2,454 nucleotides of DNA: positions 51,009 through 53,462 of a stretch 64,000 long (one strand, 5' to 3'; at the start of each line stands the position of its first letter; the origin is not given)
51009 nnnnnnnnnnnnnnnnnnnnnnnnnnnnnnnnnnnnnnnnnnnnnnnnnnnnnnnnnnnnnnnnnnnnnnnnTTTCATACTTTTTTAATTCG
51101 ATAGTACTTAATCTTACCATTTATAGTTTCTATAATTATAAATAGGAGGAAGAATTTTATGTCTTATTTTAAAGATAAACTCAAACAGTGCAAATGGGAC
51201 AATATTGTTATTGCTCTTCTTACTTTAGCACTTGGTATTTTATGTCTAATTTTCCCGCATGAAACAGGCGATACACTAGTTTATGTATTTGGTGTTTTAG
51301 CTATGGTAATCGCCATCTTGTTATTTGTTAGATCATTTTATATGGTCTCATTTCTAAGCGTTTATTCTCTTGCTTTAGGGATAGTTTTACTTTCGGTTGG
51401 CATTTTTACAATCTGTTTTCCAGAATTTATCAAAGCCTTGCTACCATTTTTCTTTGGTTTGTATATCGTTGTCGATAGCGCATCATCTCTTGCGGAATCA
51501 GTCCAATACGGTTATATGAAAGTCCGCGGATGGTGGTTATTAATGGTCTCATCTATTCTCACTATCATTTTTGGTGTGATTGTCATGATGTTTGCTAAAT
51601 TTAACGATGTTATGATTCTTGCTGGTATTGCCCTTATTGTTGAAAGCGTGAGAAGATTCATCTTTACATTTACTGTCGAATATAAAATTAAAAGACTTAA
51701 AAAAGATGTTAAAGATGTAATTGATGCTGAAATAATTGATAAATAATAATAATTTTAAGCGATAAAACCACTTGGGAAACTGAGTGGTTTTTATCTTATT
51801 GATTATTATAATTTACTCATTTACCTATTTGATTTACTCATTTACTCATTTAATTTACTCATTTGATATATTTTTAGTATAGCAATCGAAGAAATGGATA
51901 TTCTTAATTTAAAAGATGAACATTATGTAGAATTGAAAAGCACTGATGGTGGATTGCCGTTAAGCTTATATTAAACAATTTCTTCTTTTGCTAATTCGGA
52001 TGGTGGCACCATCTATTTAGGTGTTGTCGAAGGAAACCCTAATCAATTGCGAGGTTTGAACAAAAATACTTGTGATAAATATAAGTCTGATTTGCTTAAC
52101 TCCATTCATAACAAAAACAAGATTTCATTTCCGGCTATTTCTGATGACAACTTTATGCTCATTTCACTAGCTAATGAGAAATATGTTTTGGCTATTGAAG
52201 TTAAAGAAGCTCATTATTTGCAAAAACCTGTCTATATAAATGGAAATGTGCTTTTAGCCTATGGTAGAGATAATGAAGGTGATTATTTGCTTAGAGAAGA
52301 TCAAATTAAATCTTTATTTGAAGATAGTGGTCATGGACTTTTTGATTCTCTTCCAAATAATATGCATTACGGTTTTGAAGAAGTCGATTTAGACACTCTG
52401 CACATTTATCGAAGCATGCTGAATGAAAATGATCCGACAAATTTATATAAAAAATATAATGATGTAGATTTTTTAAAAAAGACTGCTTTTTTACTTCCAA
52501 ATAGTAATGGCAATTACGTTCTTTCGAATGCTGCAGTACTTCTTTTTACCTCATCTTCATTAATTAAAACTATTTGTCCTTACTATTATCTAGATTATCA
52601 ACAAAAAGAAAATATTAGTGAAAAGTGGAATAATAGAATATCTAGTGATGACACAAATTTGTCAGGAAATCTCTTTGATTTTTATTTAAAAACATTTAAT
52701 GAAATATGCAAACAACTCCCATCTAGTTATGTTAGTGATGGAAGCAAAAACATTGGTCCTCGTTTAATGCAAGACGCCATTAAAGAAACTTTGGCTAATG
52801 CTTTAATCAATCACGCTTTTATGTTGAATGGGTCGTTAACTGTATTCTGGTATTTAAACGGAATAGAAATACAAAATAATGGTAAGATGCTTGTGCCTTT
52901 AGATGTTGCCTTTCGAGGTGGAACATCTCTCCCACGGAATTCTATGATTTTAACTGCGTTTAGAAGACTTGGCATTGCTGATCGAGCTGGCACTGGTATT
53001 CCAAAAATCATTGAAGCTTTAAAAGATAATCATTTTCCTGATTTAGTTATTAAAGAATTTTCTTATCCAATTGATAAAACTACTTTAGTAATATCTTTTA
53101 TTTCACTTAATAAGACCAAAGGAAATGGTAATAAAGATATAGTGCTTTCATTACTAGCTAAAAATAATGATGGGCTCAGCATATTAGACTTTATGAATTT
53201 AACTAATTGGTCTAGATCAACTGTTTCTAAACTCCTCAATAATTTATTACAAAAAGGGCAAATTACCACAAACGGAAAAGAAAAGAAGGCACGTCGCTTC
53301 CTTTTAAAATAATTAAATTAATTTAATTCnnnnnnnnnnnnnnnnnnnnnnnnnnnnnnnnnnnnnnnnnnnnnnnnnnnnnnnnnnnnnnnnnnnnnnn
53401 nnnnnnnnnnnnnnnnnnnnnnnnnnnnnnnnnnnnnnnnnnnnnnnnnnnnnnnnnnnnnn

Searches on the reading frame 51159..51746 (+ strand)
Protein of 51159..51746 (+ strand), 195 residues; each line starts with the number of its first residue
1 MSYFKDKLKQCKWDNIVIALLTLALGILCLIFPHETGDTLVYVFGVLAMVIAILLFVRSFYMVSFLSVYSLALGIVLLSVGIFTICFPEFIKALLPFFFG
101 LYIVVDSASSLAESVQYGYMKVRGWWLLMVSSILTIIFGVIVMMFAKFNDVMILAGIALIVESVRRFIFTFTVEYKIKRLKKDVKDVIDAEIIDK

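Call 4: search_protein_families(library=pfam, proteins=[window:51159-51746:+], max_evalue=0.01)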
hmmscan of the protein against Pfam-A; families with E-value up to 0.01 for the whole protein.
window:51159-51746:+ (195 aa): 1 family
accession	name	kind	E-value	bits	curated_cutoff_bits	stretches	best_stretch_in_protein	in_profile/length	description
PF03729.18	DUF308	-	1.5e-15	57.6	25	2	73-143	2-72/73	Short repeat of unknown function (DUF308)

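Call 6: search_protein_families(library=ncbifam, proteins=[window:51159-51746:+], max_evalue=0.01)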
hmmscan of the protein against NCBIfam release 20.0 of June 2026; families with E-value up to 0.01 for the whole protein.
window:51159-51746:+ (195 aa): 1 family
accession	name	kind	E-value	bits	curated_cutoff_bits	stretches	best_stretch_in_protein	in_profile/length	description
NF007577.0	PRK10209.1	equivalog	6.7e-09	35.8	189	1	6-170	15-183/190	HdeD family acid-resistance protein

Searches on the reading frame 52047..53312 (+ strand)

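Call 4: search_protein_families(library=pfam, proteins=[window:52047-53312:+], max_evalue=0.01)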
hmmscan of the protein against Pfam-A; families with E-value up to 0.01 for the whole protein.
window:52047-53312:+ (421 aa): 5 families
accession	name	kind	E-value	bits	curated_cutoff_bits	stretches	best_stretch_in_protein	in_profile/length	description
PF13749.12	HATPase_c_4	-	6e-11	42.6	26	1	266-336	6-79/89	Putative ATP-dependent DNA helicase recG C-terminal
PF09339.16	HTH_IclR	-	0.00018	21.6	22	1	366-408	8-50/52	IclR helix-turn-helix domain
PF12802.13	MarR_2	-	0.00072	20.1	27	1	366-407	10-51/61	MarR family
PF13412.12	HTH_24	-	0.0062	16.5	21.9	0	367-407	9-48/48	Winged helix-turn-helix DNA-binding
PF07508.19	Recombinase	-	0.0077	16.9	21.1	0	375-416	39-68/102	Recombinase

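Call 5: search_protein_families(library=padloc, proteins=[window:52047-53312:+], max_evalue=0.01)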
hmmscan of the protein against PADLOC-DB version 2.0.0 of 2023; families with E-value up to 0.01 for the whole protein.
window:52047-53312:+ (421 aa): 3 families
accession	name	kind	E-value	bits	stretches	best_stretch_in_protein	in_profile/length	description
PDLC01852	CARF3--CARF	-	0.00049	18.1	1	349-413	132-194/208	-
PDLC01860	CARF3--CARF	-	0.00059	18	1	343-414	126-195/210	-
PDLC01879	CARF3--CARF_TM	-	0.0062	14.2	0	366-413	161-205/222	-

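Call 6: search_protein_families(library=ncbifam, proteins=[window:52047-53312:+], max_evalue=0.01)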
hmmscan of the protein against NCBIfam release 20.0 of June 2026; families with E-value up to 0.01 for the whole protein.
window:52047-53312:+ (421 aa): 0 families
